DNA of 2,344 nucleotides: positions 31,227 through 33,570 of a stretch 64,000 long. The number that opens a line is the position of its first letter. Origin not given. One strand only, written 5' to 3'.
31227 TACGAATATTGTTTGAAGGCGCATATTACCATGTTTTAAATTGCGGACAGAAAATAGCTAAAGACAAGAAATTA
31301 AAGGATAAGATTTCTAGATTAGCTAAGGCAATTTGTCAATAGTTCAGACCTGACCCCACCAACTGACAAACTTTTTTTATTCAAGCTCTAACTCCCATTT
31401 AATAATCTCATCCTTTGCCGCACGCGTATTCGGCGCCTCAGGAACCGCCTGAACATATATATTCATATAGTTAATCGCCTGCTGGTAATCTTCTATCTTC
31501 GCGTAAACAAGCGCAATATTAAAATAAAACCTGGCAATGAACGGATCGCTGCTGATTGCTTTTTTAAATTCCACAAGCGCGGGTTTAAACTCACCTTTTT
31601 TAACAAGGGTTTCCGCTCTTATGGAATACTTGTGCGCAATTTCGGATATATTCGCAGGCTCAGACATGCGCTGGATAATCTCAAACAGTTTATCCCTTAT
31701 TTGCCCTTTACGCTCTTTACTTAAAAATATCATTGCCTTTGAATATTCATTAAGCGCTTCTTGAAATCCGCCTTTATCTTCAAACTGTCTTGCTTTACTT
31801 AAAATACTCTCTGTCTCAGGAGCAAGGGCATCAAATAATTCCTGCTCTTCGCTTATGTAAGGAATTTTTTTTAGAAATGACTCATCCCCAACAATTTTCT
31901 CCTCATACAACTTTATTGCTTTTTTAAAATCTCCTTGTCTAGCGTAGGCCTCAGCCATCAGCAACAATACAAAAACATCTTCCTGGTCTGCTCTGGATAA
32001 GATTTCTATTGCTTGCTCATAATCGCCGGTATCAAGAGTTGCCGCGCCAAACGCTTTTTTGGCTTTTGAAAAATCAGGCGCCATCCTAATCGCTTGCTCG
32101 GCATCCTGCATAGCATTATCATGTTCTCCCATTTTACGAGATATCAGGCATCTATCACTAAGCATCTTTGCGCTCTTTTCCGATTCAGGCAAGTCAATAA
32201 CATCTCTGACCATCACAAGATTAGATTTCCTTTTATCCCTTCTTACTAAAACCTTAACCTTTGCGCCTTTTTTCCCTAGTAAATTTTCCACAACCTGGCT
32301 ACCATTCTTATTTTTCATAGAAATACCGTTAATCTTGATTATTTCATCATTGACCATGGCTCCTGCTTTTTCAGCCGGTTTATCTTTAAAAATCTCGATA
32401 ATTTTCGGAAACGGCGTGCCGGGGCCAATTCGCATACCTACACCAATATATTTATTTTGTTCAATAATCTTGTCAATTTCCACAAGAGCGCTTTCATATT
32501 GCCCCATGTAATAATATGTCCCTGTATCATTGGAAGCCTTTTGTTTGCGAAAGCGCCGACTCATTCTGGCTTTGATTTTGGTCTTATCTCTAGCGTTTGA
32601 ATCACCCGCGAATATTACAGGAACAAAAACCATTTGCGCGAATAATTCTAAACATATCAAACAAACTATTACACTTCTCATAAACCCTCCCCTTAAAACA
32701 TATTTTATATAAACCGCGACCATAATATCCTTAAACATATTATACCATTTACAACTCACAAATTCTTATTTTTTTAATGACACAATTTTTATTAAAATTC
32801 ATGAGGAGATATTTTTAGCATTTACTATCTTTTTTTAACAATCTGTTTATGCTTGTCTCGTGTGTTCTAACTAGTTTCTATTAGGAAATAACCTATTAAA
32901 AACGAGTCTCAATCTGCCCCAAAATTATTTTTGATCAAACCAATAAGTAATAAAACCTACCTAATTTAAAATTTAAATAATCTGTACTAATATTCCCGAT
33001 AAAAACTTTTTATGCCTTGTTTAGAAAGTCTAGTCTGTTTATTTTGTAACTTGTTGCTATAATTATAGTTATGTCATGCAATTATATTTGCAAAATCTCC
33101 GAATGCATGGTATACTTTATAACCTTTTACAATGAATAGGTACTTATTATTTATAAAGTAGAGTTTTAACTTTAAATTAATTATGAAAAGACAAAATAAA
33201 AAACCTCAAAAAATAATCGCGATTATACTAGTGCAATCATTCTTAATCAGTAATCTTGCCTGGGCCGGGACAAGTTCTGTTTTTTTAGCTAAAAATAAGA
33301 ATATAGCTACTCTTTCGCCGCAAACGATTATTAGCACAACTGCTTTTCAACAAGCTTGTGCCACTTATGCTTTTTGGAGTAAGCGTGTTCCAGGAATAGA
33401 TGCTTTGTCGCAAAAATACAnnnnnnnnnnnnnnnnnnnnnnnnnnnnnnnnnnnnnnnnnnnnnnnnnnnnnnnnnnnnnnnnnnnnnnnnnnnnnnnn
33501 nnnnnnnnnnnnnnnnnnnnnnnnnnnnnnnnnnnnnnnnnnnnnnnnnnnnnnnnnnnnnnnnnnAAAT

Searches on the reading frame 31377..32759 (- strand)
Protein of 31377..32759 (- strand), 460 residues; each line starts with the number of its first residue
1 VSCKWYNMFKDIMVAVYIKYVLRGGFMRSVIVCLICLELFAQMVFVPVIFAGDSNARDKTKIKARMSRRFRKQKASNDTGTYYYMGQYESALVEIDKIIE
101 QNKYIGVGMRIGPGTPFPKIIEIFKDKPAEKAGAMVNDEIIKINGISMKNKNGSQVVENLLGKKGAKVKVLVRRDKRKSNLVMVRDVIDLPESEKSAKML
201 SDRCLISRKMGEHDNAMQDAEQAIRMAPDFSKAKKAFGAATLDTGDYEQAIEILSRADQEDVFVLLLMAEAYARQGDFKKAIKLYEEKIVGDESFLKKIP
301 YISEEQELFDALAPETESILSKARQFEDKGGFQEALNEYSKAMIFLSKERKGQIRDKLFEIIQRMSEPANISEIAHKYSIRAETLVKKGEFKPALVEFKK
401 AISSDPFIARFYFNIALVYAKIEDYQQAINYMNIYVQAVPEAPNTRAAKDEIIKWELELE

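Call 5: search_protein_families(library=pfam, proteins=[window:31377-32759:-], max_evalue=0.01)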
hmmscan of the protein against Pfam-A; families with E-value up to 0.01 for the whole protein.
window:31377-32759:- (460 aa): 22 families
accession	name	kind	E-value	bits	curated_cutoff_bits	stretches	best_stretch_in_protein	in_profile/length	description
PF00515.34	TPR_1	-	5.4e-18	64.4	27.8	1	265-287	4-26/34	Tetratricopeptide repeat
PF07719.23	TPR_2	-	8.4e-18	63.4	27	1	264-287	3-26/34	Tetratricopeptide repeat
PF13181.12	TPR_8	-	1.5e-13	50.1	25.7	1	409-433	1-25/34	Tetratricopeptide repeat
PF13432.12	TPR_16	-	2.3e-13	50.8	32.7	1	382-443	4-65/65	Tetratricopeptide repeat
PF13428.12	TPR_14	-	4.9e-12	45.7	23.5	0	264-287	3-26/44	Tetratricopeptide repeat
PF14559.12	TPR_19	-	5.8e-11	43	25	2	243-286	3-49/68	Tetratricopeptide repeat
PF13414.12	TPR_11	-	1.2e-10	41.3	26.8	1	385-421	4-40/42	TPR repeat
PF13176.12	TPR_7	-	4.2e-10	39.3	27.9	1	265-292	2-31/36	Tetratricopeptide repeat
PF13424.12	TPR_12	-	2.4e-09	37.7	30.1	0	266-287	7-28/77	Tetratricopeptide repeat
PF12895.13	ANAPC3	-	2.9e-09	37.5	27.2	1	211-287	3-81/82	Anaphase-promoting complex, cyclosome, subunit 3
PF13431.12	TPR_17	-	3.8e-09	36.6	24.4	1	398-429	2-33/34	Tetratricopeptide repeat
PF13174.12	TPR_6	-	1.2e-07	32.3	26.3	0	264-286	2-24/33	Tetratricopeptide repeat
PF13429.12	TPR_15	-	8.1e-07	29.2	26.2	1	183-288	132-240/280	Tetratricopeptide repeat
PF23914.1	TPR_CcmH_CycH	-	2.2e-06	28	42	1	208-286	61-145/158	Cytochrome c-type biogenesis protein H TPR domain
PF17820.7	PDZ_6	-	3.7e-06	27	27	1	128-174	10-54/54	PDZ domain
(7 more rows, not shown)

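Call 6: search_protein_families(library=ncbifam, proteins=[window:31377-32759:-], max_evalue=0.01)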
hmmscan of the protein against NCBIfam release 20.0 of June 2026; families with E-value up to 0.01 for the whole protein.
window:31377-32759:- (460 aa): 39 families (the best 25 are shown)
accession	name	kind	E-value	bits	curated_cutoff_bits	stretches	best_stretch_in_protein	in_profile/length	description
TIGR00225.1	prc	subfamily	5.9e-14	51.9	218.6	1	101-191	47-139/335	C-terminal processing peptidase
NF033762.1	social_mot_Tgl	equivalog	5.4e-12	45.6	225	1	209-255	78-124/252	social motility TPR repeat lipoprotein Tgl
NF040959.1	MamA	equivalog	6.6e-12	45.3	200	2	379-441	109-171/204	magnetosome protein MamA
NF052377.1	lmo1851_S41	exception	6.5e-11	41.6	725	1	103-190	105-194/468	lmo1851 family serine protease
TIGR02917.1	PEP_TPR_lipo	equivalog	3.6e-10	38.4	312.2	1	208-287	646-728/899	XrtA/PEP-CTERM system TPR-repeat protein PrsT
TIGR02521.1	type_IV_pilW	equivalog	9.1e-10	38.5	154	2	188-281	126-222/234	type IV pilus biogenesis/stability protein PilW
NF045589.1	Cterm_S41_CtpB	exception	1.2e-09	37.3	633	1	105-199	119-214/416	carboxyl-terminal processing protease CtpB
NF045588.1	Cterm_S41_CtpA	exception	2.4e-09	36.6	625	1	104-192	110-202/401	carboxyl-terminal processing protease CtpA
NF045590.1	Cterm_S41_CtpC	exception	9.2e-09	34.6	665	1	103-224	114-238/418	carboxyl-terminal processing protease CtpC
TIGR03900.1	prc_long_Delta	hypoth_equivalog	1.2e-08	33.4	660.95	1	108-203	143-238/973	MXAN_5808 family serine peptidase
NF007302.0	PRK09782.1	equivalog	1.6e-08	33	1223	1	195-278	610-696/990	phage receptor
NF051464.1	tail_spec_CT441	exception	6.1e-08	31.8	700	1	76-193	222-340/645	tail-specific protease Tsp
NF047558.1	TPR_END_plus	domain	6.7e-08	32.4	32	0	412-441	2-31/56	TPR end-of-group domain-containing protein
NF008756.0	PRK11788.1-4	equivalog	2.6e-07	30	474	1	360-433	165-238/389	lipopolysaccharide assembly protein LapB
NF008757.0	PRK11788.1-5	equivalog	9.3e-07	28.3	363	0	208-285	191-272/388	lipopolysaccharide assembly protein LapB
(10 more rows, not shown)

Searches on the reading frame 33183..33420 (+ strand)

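Call 104: search_protein_families(library=ncbifam, proteins=[window:33183-33420:+], max_evalue=1)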
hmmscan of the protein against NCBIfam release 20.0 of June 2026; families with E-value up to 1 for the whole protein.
window:33183-33420:+ (79 aa): 1 family
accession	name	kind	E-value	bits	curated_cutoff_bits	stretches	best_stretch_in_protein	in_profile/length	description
NF033880.1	Prli42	equivalog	0.033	14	27.5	1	4-23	2-21/31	stressosome-associated protein Prli42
